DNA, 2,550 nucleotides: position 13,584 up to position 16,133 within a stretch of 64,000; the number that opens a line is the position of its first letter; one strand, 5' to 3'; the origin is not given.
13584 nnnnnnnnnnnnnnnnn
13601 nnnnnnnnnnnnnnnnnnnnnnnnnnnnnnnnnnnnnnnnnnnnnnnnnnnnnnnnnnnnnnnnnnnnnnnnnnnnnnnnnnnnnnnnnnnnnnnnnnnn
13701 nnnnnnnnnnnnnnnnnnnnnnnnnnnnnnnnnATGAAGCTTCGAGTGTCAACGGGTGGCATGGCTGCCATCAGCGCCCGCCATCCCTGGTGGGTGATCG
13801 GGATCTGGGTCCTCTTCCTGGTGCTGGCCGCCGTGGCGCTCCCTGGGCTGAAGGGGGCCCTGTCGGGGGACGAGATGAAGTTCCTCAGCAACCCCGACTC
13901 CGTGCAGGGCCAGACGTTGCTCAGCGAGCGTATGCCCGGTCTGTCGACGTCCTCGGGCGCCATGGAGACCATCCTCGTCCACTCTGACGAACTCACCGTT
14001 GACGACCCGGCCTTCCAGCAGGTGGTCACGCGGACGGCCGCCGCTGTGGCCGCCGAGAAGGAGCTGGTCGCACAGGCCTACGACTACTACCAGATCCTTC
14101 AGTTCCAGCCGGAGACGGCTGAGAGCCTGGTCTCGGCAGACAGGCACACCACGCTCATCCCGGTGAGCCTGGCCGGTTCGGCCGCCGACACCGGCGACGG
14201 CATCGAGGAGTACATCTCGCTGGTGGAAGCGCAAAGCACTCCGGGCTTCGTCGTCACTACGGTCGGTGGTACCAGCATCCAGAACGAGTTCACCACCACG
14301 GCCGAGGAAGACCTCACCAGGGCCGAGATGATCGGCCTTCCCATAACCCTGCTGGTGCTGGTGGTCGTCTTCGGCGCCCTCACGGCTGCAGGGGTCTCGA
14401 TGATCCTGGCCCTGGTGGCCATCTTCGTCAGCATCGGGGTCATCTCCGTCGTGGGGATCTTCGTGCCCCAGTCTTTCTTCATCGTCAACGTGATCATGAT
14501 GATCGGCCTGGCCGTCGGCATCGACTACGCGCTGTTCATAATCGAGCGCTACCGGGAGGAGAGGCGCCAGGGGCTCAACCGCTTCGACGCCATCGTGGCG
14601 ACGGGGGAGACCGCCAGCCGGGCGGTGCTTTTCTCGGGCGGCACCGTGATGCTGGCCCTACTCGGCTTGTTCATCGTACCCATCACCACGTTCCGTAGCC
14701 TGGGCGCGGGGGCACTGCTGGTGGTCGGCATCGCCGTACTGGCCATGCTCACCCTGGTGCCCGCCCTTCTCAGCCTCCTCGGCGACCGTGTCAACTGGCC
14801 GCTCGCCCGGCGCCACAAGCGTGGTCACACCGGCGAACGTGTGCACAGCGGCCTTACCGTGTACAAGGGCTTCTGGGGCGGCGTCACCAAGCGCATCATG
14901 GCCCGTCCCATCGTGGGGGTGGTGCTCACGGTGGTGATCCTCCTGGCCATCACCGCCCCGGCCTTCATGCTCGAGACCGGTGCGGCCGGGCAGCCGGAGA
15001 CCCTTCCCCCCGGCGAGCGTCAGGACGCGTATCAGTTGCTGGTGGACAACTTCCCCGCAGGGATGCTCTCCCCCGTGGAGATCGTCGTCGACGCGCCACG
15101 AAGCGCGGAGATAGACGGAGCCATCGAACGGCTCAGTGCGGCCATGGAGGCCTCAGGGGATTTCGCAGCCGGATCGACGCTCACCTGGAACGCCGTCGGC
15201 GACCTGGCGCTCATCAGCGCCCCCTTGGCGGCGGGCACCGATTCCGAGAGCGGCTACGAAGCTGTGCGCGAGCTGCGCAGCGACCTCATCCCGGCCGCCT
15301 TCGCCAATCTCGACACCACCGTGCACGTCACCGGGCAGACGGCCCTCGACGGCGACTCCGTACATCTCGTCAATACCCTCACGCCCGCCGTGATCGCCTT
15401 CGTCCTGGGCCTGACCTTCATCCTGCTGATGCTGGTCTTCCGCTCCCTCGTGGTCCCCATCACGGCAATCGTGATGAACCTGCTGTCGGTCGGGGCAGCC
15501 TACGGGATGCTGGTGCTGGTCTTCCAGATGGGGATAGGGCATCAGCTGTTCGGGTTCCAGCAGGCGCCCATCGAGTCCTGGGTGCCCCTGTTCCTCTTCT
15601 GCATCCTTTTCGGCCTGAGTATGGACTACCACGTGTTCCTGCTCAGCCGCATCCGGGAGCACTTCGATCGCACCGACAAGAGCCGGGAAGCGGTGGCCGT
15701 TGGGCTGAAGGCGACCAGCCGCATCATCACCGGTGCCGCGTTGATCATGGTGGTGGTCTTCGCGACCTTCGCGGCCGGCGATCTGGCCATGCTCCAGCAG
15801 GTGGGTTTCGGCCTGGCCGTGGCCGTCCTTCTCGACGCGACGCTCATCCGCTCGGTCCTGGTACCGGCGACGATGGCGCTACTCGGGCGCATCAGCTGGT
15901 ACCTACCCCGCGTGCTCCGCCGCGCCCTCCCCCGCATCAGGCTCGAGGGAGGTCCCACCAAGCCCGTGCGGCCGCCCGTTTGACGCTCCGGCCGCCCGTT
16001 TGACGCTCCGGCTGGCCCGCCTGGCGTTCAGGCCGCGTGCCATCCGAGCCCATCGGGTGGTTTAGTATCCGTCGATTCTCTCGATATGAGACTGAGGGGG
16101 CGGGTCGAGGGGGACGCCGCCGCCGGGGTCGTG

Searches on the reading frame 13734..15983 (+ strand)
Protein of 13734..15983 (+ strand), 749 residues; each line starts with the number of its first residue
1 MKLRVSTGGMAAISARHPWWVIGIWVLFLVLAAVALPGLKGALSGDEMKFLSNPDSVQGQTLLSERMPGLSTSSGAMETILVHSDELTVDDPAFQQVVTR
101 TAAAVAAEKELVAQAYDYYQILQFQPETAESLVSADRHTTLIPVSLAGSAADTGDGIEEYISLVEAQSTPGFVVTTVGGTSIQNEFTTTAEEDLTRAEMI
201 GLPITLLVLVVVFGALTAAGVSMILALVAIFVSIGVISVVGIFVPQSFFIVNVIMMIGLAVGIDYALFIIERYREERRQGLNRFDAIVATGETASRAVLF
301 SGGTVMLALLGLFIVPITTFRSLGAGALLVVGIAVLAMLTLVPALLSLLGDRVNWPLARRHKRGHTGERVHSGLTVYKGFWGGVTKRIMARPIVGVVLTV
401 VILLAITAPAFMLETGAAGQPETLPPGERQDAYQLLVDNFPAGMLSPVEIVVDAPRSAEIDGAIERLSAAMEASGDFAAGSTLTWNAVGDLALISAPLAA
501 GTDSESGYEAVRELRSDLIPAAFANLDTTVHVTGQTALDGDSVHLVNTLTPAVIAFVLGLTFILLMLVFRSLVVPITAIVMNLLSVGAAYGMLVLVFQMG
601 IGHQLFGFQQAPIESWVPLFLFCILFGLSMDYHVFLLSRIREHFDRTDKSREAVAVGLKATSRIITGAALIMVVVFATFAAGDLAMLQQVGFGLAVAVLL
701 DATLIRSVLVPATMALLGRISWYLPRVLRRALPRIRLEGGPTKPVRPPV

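Call 39: search_protein_families(library=pfam, proteins=[window:13734-15983:+], max_evalue=0.00001)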
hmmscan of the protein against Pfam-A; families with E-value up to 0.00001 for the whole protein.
window:13734-15983:+ (749 aa): 1 family
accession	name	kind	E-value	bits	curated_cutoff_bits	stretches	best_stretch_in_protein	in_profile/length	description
PF03176.21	MMPL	-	3.7e-81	273.1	20.5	2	55-392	8-330/333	MMPL family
